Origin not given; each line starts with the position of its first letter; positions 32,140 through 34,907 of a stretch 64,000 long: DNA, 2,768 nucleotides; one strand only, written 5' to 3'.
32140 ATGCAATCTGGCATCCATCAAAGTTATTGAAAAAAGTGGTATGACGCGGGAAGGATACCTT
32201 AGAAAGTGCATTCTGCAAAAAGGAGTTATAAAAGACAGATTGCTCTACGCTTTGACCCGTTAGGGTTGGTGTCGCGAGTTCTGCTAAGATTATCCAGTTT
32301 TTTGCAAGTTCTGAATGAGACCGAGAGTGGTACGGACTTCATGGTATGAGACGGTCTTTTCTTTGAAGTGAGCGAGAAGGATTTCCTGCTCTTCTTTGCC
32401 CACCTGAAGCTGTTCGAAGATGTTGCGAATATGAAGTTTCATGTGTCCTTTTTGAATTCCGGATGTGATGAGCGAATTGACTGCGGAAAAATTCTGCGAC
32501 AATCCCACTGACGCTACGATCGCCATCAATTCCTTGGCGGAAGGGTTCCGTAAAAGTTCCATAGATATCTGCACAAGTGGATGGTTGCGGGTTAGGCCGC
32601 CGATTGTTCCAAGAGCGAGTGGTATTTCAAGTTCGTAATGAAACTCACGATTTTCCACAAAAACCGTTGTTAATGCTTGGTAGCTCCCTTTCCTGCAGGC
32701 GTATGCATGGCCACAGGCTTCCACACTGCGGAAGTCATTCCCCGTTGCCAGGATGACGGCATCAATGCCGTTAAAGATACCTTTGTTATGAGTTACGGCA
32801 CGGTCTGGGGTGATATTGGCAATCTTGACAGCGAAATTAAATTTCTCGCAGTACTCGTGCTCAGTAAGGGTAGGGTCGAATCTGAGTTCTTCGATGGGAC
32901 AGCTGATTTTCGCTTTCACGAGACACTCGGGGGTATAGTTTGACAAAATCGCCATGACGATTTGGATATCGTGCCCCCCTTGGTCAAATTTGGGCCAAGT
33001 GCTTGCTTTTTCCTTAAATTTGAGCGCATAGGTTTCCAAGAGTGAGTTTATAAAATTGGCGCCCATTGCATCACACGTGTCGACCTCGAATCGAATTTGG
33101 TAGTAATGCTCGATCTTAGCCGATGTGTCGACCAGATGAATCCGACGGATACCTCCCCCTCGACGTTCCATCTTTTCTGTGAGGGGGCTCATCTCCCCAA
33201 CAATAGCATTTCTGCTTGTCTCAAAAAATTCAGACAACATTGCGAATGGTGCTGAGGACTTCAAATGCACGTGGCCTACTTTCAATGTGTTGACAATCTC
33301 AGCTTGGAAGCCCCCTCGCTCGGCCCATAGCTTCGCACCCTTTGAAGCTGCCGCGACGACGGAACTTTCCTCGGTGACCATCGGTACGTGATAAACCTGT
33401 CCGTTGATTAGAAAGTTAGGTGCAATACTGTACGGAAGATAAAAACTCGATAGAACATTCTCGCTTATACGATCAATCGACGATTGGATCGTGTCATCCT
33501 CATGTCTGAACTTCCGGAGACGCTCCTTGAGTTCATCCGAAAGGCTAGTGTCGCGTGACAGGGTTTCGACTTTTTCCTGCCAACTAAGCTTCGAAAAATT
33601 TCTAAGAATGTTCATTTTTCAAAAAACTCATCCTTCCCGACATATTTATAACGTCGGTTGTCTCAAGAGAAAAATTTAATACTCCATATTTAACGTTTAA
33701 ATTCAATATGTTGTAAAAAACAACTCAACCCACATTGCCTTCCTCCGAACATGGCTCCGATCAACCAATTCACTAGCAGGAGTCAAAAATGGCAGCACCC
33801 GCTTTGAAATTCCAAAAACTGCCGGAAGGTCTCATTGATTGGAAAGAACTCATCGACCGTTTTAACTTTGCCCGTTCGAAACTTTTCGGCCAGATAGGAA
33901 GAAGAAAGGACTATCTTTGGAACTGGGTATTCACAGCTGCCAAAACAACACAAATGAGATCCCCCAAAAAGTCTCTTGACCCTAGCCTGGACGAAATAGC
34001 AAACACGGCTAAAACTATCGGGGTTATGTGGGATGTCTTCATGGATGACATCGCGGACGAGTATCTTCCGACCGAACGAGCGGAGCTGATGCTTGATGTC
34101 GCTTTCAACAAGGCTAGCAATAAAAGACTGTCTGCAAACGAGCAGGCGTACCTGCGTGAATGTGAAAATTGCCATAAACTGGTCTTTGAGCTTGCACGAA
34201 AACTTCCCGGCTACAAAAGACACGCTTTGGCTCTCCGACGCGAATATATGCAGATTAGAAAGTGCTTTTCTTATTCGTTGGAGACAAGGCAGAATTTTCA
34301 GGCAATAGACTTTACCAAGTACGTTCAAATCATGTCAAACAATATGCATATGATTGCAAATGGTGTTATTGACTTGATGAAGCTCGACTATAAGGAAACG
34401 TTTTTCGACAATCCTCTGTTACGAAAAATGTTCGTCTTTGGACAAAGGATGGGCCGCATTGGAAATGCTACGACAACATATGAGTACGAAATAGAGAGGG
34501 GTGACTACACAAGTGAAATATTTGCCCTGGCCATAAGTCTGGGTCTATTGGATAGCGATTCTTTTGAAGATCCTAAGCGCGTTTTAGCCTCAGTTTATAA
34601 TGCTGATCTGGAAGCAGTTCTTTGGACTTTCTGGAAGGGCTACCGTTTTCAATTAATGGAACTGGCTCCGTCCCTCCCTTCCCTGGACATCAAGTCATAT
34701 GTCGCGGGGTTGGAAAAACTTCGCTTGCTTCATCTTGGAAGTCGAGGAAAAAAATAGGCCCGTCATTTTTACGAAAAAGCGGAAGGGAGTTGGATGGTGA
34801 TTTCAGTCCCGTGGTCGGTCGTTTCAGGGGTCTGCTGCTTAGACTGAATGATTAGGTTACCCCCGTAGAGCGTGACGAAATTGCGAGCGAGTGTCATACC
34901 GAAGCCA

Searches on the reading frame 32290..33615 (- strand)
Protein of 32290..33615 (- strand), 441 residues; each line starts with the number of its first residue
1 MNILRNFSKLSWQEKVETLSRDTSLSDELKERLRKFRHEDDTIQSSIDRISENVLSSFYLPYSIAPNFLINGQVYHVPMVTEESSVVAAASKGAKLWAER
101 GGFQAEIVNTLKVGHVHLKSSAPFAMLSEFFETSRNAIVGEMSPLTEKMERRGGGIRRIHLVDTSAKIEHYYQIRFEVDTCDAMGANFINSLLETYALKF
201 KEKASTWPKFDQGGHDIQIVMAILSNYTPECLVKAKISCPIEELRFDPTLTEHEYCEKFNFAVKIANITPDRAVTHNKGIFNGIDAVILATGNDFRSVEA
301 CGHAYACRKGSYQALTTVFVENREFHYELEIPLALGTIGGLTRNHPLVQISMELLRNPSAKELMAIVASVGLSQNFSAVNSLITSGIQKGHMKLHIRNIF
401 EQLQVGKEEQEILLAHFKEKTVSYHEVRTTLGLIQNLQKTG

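Call 4: search_protein_families(library=pfam, proteins=[window:32290-33615:-], max_evalue=0.01)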
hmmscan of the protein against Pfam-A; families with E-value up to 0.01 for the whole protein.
window:32290-33615:- (441 aa): 1 family
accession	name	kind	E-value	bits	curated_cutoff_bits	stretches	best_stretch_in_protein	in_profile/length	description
PF00368.23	HMG-CoA_red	-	1.2e-85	288.2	27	1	21-395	5-367/368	Hydroxymethylglutaryl-coenzyme A reductase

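Call 5: search_protein_families(library=ncbifam, proteins=[window:32290-33615:-], max_evalue=0.01)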
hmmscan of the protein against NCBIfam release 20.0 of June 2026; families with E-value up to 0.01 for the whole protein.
window:32290-33615:- (441 aa): 3 families
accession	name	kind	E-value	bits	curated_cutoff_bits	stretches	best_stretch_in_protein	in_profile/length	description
TIGR00532.1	HMG_CoA_R_NAD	equivalog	6.9e-79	265.9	259.95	1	5-396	23-395/395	hydroxymethylglutaryl-CoA reductase, degradative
TIGR00533.1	HMG_CoA_R_NADP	equivalog_domain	1.1e-11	44.3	441.8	1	43-207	55-216/402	hydroxymethylglutaryl-CoA reductase (NADPH)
TIGR00920.1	2A060605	subfamily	3.2e-11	42.1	778.35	1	30-201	504-670/887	hydroxymethylglutaryl-CoA reductase (NADPH)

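Call 51: find_related_loci(query=window:32290-33615:-, collection=metagenome_contigs, flank=8000)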
Query window:32290-33615:- (441 aa) in metagenome_contigs; peptide patterns used: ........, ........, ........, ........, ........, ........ (x = any residue, [..] = any of these).
600 stretches matched a pattern (row limit reached: there are more); 591 encode a relative of the query (tblastn E <= 1e-3); the best 80 are kept; 80 distinct loci.
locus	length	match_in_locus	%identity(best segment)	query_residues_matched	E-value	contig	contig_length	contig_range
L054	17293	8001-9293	48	1-431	3e-145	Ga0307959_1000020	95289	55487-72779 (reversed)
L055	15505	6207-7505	51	1-431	5e-144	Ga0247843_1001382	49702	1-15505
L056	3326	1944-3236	51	1-431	1e-147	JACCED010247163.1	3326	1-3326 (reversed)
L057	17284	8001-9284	51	1-431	6e-141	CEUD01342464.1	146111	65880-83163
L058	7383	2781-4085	52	1-431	5e-141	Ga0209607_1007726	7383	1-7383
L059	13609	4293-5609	49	1-437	2e-140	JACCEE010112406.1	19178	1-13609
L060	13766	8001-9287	51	4-431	6e-140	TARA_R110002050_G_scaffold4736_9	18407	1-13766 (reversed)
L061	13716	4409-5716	48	3-436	4e-139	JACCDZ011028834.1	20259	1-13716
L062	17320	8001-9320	50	1-438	4e-138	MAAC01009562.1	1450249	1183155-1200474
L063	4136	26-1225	54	33-431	3e-141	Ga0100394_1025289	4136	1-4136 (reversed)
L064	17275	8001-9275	50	4-427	1e-137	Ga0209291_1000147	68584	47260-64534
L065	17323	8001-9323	50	1-438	1e-137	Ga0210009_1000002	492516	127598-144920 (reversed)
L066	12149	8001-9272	50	4-427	2e-137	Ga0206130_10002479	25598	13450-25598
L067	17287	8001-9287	49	4-431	3e-137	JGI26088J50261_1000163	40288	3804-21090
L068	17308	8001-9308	49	1-435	2e-137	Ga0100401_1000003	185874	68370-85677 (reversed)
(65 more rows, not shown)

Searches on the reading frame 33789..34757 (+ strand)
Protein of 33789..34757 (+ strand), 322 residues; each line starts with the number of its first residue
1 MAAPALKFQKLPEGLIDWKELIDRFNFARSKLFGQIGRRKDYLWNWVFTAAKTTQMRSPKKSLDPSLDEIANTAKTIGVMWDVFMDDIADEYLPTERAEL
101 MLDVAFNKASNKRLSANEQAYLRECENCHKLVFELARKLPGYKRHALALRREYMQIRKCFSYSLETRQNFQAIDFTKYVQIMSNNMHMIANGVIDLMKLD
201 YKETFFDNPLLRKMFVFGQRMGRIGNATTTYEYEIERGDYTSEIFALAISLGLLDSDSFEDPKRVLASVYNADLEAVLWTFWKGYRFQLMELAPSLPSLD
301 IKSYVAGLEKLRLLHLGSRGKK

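Call 4: search_protein_families(library=pfam, proteins=[window:33789-34757:+], max_evalue=0.01)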
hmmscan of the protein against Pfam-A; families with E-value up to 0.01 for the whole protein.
window:33789-34757:+ (322 aa): 1 family
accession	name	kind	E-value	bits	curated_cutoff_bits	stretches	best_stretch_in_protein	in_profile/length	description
PF19086.5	Terpene_syn_C_2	-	0.0012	19.1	23.7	1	81-244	5-171/199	Terpene synthase family 2, C-terminal metal binding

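Call 5: search_protein_families(library=ncbifam, proteins=[window:33789-34757:+], max_evalue=0.01)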
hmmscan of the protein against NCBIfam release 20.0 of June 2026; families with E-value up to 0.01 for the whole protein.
window:33789-34757:+ (322 aa): 0 families
